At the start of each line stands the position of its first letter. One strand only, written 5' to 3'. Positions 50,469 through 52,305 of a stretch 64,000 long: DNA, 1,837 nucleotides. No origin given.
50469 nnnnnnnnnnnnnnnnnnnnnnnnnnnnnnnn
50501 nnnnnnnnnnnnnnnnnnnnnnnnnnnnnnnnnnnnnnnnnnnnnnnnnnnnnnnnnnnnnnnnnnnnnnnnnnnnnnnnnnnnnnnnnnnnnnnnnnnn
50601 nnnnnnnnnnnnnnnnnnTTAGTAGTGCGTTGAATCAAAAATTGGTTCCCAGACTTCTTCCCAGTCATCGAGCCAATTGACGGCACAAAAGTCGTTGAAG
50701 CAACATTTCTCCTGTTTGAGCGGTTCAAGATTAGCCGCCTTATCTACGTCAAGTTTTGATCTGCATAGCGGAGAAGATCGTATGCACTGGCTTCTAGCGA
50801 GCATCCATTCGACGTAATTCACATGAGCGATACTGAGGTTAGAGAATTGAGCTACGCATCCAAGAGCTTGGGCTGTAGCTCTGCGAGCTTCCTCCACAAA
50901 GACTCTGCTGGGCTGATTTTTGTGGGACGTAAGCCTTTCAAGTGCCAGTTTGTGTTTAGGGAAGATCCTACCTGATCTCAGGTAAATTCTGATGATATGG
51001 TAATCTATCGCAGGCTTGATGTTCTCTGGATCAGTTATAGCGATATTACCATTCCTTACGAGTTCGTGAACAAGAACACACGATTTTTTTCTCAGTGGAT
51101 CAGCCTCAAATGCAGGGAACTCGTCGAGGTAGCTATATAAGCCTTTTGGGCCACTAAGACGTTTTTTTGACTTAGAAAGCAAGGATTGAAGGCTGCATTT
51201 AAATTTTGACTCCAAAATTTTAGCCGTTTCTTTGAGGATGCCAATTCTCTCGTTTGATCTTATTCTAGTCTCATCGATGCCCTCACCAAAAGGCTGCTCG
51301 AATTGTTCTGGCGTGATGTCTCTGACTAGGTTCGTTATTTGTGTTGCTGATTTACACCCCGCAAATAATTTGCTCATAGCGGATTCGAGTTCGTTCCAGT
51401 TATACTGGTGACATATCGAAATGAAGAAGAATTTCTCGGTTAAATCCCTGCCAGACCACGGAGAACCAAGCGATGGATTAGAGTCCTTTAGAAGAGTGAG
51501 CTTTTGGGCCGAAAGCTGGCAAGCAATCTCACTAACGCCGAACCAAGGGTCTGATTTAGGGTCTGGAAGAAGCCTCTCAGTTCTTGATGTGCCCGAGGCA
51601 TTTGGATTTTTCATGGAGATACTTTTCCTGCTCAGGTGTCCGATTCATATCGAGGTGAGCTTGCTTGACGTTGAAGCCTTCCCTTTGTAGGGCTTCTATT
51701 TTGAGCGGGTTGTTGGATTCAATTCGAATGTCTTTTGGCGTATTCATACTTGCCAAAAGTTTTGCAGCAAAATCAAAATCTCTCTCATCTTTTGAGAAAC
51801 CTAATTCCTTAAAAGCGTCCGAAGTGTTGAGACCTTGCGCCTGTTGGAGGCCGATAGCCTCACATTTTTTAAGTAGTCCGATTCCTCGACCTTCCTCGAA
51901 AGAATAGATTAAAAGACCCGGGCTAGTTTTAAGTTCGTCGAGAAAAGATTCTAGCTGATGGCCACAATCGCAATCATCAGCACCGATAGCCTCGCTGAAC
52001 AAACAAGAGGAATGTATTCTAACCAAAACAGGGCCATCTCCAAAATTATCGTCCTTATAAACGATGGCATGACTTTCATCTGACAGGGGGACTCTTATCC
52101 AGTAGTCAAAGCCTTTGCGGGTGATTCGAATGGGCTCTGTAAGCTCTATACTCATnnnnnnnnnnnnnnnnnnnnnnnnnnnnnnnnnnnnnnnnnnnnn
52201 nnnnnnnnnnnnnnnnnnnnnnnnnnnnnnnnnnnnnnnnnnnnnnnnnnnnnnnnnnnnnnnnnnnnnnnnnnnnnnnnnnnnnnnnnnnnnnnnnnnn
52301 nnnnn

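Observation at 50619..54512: Three tightly overlapping genes: STAND-TPR NTPase, GTP cyclohydrolase II, Qng1-like N-glycosylase, as mobile-element cargo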

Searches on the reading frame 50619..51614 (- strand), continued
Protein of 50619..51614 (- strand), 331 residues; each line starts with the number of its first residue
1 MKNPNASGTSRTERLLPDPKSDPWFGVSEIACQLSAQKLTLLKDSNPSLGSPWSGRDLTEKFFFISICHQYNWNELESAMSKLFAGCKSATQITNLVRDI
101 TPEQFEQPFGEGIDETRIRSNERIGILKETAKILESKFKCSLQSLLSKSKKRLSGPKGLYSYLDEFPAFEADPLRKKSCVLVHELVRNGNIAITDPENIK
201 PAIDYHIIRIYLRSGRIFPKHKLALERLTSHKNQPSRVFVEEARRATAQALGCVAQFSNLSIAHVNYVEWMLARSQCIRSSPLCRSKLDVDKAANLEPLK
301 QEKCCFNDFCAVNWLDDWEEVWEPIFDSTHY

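Call 100: search_protein_families(library=pfam, proteins=[L065:8999-10591:-, L065:10525-11547:-, L065:3823-4845:+, L080:8604-10313:-, L080:7299-7901:-, L053:6475-7224:-, L053:7176-8204:-, L076:5329-6261:+, L031:2677-3780:+, L032:11785-13848:+], max_evalue=0.001)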
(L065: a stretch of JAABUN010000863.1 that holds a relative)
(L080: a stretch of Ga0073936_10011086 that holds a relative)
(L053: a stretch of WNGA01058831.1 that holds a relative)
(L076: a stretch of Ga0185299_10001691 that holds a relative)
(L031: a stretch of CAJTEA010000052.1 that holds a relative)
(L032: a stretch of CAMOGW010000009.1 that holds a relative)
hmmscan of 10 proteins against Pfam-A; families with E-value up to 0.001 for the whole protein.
L065:8999-10591:- (530 aa): 0 families

L065:10525-11547:- (340 aa): 1 family
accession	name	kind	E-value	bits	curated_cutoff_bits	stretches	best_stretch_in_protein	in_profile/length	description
PF13814.12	Replic_Relax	-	5e-25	89.1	25.3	1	54-263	2-183/191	Replication-relaxation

L065:3823-4845:+ (340 aa): 4 families
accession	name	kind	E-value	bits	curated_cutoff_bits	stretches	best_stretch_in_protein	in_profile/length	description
PF13683.12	rve_3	-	9.6e-24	83.4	26.5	1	260-325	2-67/67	Integrase core domain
PF13276.12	HTH_21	-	4.6e-08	33.6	28.1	1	99-155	3-60/60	HTH-like domain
PF00665.32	rve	-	4.9e-07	30.4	32.6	1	173-235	4-67/102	Integrase core domain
PF13333.12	rve_2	-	1e-06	29.2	22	1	278-329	1-52/56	Integrase core domain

L080:8604-10313:- (569 aa): 0 families

L080:7299-7901:- (200 aa): 1 family
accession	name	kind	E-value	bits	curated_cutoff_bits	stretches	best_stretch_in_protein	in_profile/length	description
PF13358.12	DDE_3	-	1.9e-05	25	28.6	1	28-155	2-140/146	DDE superfamily endonuclease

L053:6475-7224:- (249 aa): 0 families

L053:7176-8204:- (342 aa): 0 families

L076:5329-6261:+ (310 aa): 3 families
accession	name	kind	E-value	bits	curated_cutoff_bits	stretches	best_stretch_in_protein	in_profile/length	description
PF00589.27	Phage_integrase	-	2.3e-25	89.8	27.1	1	114-283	1-166/172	Phage integrase family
PF13495.12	Phage_int_SAM_4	-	2.2e-06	28.4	27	1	25-80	17-73/85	Phage integrase, N-terminal SAM-like domain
PF02899.23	Phage_int_SAM_1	-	0.00017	22.2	22.3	1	26-82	18-76/83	Phage integrase, N-terminal SAM-like domain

L031:2677-3780:+ (367 aa): 0 families

L032:11785-13848:+ (687 aa): 1 family
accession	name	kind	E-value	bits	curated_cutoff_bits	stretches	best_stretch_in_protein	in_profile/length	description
PF00149.33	Metallophos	-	8.7e-10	39.8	21.5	1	25-253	4-190/191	Calcineurin-like phosphoesterase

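Call 102: search_solved_structures(query=L102:3206-4147:+, max_evalue=1, show_alignments=3)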
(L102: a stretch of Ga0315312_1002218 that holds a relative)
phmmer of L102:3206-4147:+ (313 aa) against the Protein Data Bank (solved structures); distinct sequences matched with E-value up to 1: 2.
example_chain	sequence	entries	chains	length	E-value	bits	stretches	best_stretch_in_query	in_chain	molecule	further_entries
9l08_A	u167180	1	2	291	0.0015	21.2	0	14-66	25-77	Covalently Connected Cytochrome c555 trimer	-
8qjk_A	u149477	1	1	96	0.69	12.5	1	268-309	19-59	csx23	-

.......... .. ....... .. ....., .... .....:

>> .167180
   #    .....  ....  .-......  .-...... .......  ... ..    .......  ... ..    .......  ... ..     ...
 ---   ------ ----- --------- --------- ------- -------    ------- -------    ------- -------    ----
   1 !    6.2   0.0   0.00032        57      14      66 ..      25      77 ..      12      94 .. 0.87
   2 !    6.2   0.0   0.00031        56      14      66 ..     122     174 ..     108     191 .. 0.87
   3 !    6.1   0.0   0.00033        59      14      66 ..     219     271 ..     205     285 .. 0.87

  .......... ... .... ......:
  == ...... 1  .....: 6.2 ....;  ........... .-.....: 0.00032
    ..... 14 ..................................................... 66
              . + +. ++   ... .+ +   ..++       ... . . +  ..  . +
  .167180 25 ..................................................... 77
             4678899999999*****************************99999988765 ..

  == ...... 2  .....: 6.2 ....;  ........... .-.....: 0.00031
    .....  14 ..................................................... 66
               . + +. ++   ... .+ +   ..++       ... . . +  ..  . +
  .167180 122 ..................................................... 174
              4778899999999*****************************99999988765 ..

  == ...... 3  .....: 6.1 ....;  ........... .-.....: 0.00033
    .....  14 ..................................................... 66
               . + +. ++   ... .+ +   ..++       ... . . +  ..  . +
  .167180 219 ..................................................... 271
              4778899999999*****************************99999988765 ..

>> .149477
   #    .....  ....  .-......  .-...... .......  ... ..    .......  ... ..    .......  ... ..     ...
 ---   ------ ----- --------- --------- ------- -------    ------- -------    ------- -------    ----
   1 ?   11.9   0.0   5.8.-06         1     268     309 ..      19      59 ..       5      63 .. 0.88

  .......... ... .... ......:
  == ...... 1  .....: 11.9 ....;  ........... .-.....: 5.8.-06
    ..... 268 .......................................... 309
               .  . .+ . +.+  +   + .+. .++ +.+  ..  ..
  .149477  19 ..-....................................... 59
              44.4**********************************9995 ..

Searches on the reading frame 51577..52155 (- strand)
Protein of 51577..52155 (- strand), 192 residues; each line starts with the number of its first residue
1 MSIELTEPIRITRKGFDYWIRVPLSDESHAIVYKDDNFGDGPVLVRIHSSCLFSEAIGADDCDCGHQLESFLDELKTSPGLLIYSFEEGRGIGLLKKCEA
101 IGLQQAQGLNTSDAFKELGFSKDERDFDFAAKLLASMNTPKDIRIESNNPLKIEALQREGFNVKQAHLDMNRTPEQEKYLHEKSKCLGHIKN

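Call 3: search_protein_families(library=pfam, proteins=[window:51577-52155:-], max_evalue=0.01)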
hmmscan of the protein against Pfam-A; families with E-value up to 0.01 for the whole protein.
window:51577-52155:- (192 aa): 1 family
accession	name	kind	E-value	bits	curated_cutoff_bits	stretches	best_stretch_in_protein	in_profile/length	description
PF00925.25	GTP_cyclohydro2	-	3.1e-32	111.9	23.3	1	26-165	26-162/165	GTP cyclohydrolase II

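Call 4: search_protein_families(library=padloc, proteins=[window:51577-52155:-], max_evalue=0.01)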
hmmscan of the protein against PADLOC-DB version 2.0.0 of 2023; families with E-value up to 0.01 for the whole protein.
window:51577-52155:- (192 aa): 0 families

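Call 5: search_protein_families(library=ncbifam, proteins=[window:51577-52155:-], max_evalue=0.01)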
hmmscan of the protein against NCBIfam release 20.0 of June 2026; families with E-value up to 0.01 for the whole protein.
window:51577-52155:- (192 aa): 7 families
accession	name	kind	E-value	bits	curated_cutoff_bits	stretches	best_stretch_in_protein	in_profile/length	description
NF001591.0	PRK00393.1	subfamily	1.6e-43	148.4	148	1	26-190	30-193/199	GTP cyclohydrolase II RibA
TIGR00505.1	ribA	equivalog_domain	1.8e-39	135.2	205.85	1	23-190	23-190/191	GTP cyclohydrolase II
NF006803.0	PRK09311.1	equivalog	4.6e-35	121.2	569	1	28-190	240-403/417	bifunctional 3,4-dihydroxy-2-butanone-4-phosphate synthase/GTP cyclohydrolase II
NF006456.0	PRK08815.1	equivalog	8.6e-35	120.7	464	1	41-190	215-364/376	GTP cyclohydrolase II RibA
NF006805.0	PRK09318.1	equivalog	4.8e-34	118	486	1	29-189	221-378/387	bifunctional 3,4-dihydroxy-2-butanone-4-phosphate synthase/GTP cyclohydrolase II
NF006806.0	PRK09319.1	equivalog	1.8e-32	112.8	764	1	28-190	244-408/561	bifunctional 3,4-dihydroxy-2-butanone-4-phosphate synthase/GTP cyclohydrolase II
NF005536.0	PRK07198.1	equivalog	0.008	15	403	1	43-163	240-370/419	GTP cyclohydrolase II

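Call 21: search_solved_structures(query=window:51577-52155:-, max_evalue=0.001, show_alignments=2)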
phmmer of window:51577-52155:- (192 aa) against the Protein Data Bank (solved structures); distinct sequences matched with E-value up to 0.001: 3.
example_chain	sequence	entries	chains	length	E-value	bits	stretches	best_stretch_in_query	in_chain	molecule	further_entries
2bz0_A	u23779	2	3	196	6.5e-33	117.5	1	28-192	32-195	GTP CYCLOHYDROLASE II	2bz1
4rl4_A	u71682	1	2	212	4e-27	98.6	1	27-190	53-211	GTP cyclohydrolase-2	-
4i14_A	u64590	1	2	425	2.4e-21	79.7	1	40-189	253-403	Riboflavin biosynthesis protein RibBA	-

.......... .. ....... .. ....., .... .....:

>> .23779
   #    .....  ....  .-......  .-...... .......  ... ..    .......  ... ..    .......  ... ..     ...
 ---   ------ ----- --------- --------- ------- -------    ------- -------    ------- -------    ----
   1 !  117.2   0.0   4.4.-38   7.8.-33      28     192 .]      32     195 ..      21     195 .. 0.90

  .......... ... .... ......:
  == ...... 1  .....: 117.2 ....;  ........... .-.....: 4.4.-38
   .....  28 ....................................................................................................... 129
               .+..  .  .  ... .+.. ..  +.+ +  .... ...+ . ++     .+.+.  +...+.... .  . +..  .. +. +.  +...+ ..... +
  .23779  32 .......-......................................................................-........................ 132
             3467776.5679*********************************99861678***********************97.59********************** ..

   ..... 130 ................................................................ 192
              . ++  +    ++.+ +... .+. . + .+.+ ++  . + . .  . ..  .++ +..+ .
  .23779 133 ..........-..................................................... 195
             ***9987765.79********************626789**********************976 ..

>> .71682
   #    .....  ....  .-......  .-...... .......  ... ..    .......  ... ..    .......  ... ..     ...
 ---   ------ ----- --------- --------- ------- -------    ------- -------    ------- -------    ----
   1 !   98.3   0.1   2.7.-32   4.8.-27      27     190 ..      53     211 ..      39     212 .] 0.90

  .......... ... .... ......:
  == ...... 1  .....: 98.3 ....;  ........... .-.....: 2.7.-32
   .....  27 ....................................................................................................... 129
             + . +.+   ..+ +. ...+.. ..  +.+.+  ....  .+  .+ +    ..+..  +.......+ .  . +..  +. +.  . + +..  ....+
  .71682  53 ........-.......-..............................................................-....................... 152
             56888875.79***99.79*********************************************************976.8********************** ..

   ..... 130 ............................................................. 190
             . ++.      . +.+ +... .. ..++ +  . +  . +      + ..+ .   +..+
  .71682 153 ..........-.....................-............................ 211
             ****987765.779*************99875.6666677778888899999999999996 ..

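Call 55: list_cluster_members(proteins=[P0001, P0041, window:51577-52155:-, window:52155-54512:-])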
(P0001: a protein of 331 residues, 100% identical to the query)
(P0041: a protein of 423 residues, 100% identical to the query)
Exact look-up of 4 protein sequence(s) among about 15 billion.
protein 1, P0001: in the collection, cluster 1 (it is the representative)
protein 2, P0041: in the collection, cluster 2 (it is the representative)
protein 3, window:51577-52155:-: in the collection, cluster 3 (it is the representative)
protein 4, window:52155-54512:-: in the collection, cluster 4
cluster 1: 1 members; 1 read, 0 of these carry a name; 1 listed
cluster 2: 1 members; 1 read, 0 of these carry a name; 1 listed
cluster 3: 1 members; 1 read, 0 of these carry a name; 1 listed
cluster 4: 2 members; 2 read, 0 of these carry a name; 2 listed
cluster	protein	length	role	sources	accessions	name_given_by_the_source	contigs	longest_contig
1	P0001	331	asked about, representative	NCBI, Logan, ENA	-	-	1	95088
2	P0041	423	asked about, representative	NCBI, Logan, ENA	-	-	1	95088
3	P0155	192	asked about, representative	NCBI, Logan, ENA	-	-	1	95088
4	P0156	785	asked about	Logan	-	-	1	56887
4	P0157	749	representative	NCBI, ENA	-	-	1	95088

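Call 61: find_homologous_proteins(query=window:51577-52155:-, max_evalue=1e-20)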
Query window:51577-52155:- (192 aa): 14 proteins with E <= 1e-20 among 89 candidates.
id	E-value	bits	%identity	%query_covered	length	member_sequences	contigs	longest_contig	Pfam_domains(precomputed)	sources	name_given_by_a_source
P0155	2.5e-125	434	100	100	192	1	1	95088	PF00925.26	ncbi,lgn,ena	-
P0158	4.4e-44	169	46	97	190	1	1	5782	PF00925.26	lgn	-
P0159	2.8e-36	143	44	84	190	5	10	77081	PF00925.26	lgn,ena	-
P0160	3.6e-35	140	40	98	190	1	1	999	PF00925.26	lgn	-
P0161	8.6e-35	138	41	85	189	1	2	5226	PF00925.26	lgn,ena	-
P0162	4.8e-34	136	40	97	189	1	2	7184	PF00925.26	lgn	-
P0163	2.0e-31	127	44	76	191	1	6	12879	PF00925.26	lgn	-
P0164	4.0e-31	126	42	80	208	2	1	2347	PF00925.26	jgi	jgi:GTP cyclohydrolase II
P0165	5.3e-31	126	38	98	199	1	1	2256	PF00925.26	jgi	jgi:GTP cyclohydrolase II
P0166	8.8e-31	125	42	86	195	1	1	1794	PF00925.26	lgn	-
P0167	5.3e-29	119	43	78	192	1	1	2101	PF00925.26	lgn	-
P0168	2.0e-28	118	44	78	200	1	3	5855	PF00925.26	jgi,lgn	-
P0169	2.2e-26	111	41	83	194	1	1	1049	PF00925.26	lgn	-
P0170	9.8e-25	106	37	96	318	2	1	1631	PF00925.26,PF00926.25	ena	-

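Call 76: search_protein_representatives(protein=window:51577-52155:-)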
Query: 192 residues. Proteins with E-value up to 0.001 (for the whole library): 5984; up to 1e-10: 3415; up to 1e-30: 17. The best 150 are listed.
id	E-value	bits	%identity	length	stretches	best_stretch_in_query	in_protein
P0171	3.5e-48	180.4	51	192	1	5-190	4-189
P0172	6.8e-44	166.4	48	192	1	23-189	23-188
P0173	3.0e-42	161.0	37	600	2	27-190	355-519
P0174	5.2e-41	157.0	32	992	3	16-191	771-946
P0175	3.2e-34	134.9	42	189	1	22-189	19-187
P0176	7.6e-34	133.6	43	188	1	15-190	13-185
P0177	1.3e-33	132.8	44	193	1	39-189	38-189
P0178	1.5e-33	132.7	40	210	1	23-190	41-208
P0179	7.5e-33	130.4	46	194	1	28-189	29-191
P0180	9.4e-33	130.0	43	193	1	4-189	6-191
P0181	2.1e-32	128.9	40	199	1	27-190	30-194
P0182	1.2e-31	126.4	45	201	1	39-190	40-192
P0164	1.3e-31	126.4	39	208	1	17-190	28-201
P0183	1.8e-31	125.8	43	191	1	26-189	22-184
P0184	2.4e-31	125.4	47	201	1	40-189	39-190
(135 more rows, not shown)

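Call 99: search_protein_families(library=phrogs, proteins=[window:51577-52155:-], max_evalue=0.001)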
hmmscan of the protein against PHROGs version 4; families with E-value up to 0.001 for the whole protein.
window:51577-52155:- (192 aa): 0 families
